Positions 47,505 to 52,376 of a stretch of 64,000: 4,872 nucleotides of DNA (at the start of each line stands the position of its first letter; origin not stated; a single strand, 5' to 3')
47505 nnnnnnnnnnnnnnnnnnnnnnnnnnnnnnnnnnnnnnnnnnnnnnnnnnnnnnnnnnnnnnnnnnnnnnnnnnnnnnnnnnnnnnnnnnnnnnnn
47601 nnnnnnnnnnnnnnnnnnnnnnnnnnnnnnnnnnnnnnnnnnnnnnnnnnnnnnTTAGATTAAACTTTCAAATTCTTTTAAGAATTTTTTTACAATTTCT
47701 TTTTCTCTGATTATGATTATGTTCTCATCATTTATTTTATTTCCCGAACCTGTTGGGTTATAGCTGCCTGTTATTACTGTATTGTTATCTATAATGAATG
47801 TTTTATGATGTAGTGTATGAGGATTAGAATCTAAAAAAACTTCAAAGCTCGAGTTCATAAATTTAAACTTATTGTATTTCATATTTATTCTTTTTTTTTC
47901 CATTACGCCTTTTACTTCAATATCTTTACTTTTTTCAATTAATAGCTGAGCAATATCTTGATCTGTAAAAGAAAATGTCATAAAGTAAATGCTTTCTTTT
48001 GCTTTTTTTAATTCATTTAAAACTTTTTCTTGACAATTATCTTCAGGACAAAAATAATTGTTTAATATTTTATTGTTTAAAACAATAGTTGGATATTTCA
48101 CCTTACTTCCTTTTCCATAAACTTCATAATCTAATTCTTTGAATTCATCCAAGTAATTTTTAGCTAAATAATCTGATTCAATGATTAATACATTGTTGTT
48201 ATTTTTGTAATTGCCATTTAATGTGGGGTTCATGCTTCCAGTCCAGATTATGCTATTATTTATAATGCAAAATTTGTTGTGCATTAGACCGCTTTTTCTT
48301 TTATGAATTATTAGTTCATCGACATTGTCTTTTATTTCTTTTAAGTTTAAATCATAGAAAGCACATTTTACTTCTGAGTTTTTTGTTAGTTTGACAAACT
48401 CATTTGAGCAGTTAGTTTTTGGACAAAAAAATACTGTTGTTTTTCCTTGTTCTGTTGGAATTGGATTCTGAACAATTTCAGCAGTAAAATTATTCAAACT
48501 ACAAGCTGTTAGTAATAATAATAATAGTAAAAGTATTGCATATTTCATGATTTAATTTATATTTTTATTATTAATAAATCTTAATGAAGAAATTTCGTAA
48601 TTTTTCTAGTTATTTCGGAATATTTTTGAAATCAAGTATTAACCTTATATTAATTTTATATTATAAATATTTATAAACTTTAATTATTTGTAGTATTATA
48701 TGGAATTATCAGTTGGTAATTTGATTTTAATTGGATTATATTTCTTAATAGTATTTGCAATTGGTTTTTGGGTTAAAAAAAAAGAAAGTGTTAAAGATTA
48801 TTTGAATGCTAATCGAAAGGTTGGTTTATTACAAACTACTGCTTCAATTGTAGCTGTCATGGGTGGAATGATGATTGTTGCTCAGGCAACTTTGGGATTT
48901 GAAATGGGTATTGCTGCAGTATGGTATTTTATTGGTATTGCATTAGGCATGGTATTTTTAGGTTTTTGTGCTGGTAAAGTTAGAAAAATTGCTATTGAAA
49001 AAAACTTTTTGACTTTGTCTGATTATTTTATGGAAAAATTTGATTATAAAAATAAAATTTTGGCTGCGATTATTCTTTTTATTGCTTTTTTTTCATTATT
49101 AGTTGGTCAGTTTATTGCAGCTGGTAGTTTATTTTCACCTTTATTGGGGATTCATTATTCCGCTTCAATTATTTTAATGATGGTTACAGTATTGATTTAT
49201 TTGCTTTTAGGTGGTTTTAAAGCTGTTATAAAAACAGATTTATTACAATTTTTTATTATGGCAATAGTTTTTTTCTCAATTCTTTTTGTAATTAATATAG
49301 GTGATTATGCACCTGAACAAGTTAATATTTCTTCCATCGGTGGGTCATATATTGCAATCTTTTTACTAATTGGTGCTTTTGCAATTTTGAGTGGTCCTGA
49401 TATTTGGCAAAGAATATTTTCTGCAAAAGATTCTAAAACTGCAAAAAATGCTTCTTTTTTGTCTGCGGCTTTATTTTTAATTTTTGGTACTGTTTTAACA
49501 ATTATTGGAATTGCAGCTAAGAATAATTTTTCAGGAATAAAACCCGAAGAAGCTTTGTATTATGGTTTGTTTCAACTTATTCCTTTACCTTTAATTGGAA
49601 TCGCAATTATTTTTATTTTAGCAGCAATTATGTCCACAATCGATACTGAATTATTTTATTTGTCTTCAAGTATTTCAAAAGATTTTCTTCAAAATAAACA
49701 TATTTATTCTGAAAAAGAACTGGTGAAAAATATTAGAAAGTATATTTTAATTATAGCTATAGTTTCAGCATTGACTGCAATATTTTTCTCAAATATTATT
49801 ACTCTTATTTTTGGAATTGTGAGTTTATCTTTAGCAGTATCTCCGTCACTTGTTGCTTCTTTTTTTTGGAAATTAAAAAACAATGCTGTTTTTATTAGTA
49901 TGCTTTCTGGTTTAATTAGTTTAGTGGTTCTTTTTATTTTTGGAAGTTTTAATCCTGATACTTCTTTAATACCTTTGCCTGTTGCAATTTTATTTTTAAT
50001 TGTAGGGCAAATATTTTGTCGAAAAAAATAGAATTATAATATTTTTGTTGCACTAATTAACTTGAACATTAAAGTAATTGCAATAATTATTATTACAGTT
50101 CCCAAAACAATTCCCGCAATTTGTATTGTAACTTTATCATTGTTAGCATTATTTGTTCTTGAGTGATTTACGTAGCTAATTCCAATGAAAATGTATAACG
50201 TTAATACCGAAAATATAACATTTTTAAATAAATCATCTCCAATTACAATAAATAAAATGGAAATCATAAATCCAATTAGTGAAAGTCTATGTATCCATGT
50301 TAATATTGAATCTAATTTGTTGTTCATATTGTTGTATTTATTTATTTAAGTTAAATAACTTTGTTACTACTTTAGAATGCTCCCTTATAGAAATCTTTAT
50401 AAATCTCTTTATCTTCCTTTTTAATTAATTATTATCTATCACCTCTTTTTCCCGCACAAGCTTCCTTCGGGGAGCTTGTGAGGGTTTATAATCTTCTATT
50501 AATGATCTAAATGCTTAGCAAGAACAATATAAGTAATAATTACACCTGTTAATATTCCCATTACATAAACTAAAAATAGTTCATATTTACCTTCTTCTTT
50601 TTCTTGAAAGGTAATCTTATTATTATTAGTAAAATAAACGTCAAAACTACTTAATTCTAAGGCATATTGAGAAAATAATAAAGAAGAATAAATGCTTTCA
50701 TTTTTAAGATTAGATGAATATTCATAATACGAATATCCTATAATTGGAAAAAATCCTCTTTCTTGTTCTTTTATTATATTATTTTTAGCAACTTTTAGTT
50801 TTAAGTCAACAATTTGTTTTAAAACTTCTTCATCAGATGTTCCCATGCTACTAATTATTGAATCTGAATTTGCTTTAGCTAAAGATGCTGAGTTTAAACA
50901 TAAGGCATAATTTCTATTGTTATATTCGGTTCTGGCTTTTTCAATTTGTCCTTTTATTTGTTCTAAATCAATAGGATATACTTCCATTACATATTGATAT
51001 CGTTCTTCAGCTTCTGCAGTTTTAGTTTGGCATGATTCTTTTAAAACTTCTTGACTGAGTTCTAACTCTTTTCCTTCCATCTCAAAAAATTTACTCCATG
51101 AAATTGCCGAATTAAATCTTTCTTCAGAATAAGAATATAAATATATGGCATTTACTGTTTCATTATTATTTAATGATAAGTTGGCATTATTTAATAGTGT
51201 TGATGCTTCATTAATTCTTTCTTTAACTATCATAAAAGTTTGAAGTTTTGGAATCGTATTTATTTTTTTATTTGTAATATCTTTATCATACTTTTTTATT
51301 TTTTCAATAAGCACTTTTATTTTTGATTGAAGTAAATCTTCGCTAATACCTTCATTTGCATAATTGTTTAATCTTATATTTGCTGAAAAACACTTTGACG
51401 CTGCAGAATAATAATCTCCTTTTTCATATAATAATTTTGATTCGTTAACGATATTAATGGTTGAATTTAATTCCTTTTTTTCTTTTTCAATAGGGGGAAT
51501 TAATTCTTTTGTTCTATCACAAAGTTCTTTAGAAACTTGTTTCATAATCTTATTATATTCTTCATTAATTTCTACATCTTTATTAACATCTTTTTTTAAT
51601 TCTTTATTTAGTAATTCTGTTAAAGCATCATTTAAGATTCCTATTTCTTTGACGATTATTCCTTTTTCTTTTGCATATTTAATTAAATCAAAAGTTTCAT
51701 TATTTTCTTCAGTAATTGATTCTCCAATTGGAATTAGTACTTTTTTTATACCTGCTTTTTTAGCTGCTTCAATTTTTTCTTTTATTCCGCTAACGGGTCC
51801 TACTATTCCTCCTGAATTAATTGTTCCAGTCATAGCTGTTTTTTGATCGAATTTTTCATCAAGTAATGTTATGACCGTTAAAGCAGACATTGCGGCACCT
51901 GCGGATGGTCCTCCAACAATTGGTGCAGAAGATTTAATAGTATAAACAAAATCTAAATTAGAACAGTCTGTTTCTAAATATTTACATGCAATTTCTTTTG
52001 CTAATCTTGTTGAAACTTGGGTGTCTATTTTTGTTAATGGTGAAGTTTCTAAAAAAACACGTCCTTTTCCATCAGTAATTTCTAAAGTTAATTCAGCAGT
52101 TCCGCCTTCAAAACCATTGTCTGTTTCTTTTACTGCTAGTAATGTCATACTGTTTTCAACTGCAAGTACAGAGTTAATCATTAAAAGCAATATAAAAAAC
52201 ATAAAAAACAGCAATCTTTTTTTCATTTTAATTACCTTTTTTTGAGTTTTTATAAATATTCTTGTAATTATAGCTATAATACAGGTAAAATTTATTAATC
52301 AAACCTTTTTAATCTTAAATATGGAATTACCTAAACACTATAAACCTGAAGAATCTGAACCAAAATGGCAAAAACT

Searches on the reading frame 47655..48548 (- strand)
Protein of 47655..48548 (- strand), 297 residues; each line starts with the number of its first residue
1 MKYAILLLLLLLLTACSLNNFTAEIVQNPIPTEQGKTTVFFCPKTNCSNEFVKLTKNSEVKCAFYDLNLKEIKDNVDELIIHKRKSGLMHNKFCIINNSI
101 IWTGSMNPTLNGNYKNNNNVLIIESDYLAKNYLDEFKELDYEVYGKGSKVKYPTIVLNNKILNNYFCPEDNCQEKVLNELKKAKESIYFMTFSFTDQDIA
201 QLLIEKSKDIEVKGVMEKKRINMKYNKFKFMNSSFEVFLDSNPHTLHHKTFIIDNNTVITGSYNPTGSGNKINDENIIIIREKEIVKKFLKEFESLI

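Call 46: search_protein_families(library=pfam, proteins=[window:47655-48548:-], max_evalue=0.01)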
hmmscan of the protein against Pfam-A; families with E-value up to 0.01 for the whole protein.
window:47655-48548:- (297 aa): 3 families
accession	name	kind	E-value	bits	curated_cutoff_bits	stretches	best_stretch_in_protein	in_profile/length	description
PF13091.12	PLDc_2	-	6.4e-34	117.1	27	2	177-296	2-131/132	PLD-like domain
PF07894.18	SACK1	-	2.1e-08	34.5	21.4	1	246-296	219-268/274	Scaffolding anchor of CK1 domain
PF00614.28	PLDc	-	0.0053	17.2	21.9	0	245-264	4-23/28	Phospholipase D Active site motif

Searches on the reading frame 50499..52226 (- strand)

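Call 46: search_protein_families(library=pfam, proteins=[window:50499-52226:-], max_evalue=0.01)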
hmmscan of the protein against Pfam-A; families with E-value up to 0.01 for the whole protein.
window:50499-52226:- (575 aa): 2 families
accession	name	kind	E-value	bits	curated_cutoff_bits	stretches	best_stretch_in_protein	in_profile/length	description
PF05362.19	Lon_C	-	4.7e-13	49.6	21.1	1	105-167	108-170/205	Lon protease (S16) C-terminal proteolytic domain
PF01768.21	Birna_VP4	-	0.0077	16.5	24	0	98-162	175-238/259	Birnavirus VP4 protein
